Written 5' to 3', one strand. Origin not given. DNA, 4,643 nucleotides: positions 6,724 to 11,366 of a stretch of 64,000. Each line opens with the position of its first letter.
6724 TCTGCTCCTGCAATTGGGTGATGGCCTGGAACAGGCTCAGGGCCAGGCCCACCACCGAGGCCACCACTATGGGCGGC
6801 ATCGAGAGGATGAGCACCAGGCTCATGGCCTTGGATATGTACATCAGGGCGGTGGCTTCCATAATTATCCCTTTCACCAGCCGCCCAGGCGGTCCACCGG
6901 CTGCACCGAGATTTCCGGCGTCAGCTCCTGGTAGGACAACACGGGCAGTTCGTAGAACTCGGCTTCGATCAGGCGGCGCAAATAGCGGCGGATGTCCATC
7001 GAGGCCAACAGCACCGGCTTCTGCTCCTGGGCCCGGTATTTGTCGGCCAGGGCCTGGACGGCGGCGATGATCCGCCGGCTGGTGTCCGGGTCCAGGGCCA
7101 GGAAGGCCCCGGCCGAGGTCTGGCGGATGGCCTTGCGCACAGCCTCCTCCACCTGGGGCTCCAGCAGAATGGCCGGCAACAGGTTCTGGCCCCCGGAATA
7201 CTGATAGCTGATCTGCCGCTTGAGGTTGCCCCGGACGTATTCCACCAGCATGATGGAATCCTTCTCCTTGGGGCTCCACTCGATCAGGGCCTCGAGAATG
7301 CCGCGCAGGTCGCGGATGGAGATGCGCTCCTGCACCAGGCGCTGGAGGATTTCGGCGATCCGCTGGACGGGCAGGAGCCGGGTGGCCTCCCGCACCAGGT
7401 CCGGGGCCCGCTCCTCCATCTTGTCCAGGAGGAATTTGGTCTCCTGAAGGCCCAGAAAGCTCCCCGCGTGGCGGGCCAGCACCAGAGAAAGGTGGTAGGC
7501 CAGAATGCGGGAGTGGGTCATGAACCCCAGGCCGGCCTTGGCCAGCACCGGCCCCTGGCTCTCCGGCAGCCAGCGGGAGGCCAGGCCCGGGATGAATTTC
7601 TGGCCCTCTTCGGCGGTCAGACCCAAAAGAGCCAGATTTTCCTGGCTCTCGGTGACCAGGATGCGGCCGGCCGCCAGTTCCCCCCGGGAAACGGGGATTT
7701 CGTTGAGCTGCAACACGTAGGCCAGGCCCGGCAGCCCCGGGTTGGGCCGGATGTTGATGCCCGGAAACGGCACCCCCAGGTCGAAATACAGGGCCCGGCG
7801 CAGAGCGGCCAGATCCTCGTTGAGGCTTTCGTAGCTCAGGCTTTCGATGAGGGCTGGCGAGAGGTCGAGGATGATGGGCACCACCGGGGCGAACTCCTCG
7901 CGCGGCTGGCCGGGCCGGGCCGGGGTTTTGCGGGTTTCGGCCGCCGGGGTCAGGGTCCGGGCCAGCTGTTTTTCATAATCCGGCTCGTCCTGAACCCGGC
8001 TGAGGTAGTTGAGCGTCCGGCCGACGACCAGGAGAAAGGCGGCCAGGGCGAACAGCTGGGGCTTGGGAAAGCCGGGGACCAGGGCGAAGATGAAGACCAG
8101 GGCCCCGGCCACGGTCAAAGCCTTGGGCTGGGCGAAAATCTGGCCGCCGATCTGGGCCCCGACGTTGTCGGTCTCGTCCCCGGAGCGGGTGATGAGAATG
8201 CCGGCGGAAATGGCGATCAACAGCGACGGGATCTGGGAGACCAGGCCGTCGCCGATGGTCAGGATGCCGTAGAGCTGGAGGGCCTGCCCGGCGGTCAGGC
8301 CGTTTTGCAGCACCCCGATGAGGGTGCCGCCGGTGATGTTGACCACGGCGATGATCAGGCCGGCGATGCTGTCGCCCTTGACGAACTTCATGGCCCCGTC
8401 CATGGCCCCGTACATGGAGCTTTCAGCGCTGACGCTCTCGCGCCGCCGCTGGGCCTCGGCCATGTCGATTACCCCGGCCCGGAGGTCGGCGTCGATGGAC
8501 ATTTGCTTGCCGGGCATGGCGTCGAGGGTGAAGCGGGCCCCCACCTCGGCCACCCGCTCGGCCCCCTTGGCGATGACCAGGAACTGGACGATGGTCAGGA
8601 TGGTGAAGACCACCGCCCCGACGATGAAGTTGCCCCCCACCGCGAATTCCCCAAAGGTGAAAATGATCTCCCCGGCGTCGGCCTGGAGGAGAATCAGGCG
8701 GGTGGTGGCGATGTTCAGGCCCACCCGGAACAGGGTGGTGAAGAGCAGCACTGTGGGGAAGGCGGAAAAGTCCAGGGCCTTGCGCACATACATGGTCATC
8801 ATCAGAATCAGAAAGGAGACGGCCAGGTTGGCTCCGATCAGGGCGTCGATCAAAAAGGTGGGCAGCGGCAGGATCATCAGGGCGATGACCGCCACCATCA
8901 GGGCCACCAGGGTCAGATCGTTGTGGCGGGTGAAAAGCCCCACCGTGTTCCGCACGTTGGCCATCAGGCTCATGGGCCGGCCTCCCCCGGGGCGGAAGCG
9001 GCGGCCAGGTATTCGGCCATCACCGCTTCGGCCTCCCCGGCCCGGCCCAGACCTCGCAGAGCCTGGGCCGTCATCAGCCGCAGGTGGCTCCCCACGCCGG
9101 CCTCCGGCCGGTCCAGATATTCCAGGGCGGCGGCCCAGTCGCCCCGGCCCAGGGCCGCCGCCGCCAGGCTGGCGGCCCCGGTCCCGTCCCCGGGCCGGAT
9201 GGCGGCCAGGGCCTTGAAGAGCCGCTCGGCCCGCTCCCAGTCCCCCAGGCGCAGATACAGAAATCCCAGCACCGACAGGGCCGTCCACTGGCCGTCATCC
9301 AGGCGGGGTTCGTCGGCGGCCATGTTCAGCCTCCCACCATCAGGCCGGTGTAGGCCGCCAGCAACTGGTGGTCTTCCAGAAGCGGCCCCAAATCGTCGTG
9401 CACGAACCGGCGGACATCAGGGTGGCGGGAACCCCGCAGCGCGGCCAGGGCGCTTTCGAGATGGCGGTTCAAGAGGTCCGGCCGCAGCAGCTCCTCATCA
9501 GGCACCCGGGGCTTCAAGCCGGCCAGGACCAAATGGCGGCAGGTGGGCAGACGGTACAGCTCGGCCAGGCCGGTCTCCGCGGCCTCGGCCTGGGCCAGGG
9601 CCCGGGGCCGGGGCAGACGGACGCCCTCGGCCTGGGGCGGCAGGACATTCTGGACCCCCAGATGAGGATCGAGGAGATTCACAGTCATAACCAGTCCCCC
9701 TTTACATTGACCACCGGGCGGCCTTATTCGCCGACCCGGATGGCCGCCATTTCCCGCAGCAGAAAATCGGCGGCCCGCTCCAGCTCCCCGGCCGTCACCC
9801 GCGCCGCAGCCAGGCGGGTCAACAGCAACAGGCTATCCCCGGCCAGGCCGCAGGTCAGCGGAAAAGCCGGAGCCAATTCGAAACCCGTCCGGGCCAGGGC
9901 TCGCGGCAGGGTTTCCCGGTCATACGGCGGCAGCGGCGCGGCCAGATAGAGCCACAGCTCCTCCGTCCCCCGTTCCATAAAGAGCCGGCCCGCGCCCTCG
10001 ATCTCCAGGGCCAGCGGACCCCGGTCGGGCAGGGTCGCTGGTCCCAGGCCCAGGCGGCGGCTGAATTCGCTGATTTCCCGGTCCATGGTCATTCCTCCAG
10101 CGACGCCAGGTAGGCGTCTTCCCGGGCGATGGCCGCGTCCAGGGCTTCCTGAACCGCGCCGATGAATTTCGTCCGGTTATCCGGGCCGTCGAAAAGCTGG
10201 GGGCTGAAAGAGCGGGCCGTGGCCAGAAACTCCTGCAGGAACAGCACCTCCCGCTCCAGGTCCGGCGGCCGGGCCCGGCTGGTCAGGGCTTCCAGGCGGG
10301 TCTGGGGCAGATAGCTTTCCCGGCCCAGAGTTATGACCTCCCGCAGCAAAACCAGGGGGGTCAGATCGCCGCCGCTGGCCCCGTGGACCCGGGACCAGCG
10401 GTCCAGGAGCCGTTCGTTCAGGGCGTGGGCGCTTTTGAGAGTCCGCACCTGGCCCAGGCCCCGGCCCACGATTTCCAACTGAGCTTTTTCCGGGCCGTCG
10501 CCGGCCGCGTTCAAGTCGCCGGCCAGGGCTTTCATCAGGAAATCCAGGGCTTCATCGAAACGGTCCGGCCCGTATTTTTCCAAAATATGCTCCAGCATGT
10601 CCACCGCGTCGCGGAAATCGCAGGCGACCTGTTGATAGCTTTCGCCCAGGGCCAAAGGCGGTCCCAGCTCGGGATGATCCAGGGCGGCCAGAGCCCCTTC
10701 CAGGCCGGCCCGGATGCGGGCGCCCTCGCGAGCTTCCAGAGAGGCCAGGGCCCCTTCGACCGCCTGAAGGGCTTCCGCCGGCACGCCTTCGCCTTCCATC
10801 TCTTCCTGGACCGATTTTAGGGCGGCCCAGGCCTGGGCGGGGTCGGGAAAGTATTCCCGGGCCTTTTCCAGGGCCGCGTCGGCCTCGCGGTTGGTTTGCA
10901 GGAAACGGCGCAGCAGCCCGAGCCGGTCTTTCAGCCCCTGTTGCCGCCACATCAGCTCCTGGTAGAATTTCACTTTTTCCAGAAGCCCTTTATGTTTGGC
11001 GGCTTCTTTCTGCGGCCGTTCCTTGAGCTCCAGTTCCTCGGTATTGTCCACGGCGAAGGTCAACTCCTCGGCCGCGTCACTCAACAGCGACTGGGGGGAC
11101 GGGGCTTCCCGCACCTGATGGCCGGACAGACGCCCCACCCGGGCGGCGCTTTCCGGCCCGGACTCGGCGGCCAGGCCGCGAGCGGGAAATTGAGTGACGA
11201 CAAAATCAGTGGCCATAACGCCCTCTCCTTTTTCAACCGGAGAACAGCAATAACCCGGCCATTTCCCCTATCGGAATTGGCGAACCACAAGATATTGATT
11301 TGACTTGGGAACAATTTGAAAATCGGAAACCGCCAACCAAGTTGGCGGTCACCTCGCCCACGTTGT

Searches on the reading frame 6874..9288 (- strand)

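Call 49: search_protein_families(library=pfam, proteins=[window:6874-9288:-], max_evalue=0.00001)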
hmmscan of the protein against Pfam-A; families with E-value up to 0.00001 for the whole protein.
window:6874-9288:- (804 aa): 1 family
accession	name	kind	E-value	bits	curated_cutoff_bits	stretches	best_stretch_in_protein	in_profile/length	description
PF00771.25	FHIPEP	-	1.1e-231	771.4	29.1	1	134-793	1-656/657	FHIPEP family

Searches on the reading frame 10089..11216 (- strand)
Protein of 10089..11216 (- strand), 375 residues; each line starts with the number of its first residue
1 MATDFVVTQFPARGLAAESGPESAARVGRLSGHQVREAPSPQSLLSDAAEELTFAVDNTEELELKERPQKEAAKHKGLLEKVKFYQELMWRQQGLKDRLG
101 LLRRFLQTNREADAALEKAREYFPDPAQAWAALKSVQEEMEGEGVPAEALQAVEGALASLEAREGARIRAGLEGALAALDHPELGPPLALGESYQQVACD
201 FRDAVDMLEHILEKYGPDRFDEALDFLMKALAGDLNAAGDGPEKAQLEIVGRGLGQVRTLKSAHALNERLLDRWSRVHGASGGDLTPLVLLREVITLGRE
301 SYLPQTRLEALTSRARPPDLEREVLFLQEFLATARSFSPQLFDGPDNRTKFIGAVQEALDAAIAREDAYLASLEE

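Call 49: search_protein_families(library=pfam, proteins=[window:10089-11216:-], max_evalue=0.00001)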
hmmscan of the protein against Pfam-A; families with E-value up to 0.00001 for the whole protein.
window:10089-11216:- (375 aa): 2 families
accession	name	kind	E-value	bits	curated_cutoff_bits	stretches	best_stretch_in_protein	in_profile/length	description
PF09059.15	TyeA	-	7.7e-17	61.6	21.1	1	290-367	3-80/81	TyeA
PF07201.16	HrpJ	-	8.1e-12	46.2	25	1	93-215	42-166/166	HrpJ-like domain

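Call 68: search_protein_families(library=ncbifam, proteins=[window:10089-11216:-], max_evalue=0.00001)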
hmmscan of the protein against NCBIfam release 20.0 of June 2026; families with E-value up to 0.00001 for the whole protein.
window:10089-11216:- (375 aa): 3 families
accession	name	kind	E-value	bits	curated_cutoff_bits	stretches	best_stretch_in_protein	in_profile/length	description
TIGR02568.1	LcrE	equivalog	8.6e-32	110.7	89.5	1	38-274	8-241/241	type III secretion system gatekeeper subunit SctW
TIGR02511.1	type_III_tyeA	equivalog_domain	1.4e-09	38.1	25.9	1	289-366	5-82/82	TyeA family type III secretion system gatekeeper subunit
NF011866.0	PRK15338.1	equivalog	1.9e-06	27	520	1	112-366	108-360/372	YopN/LcrE/InvE/MxiC type III secretion system gatekeeper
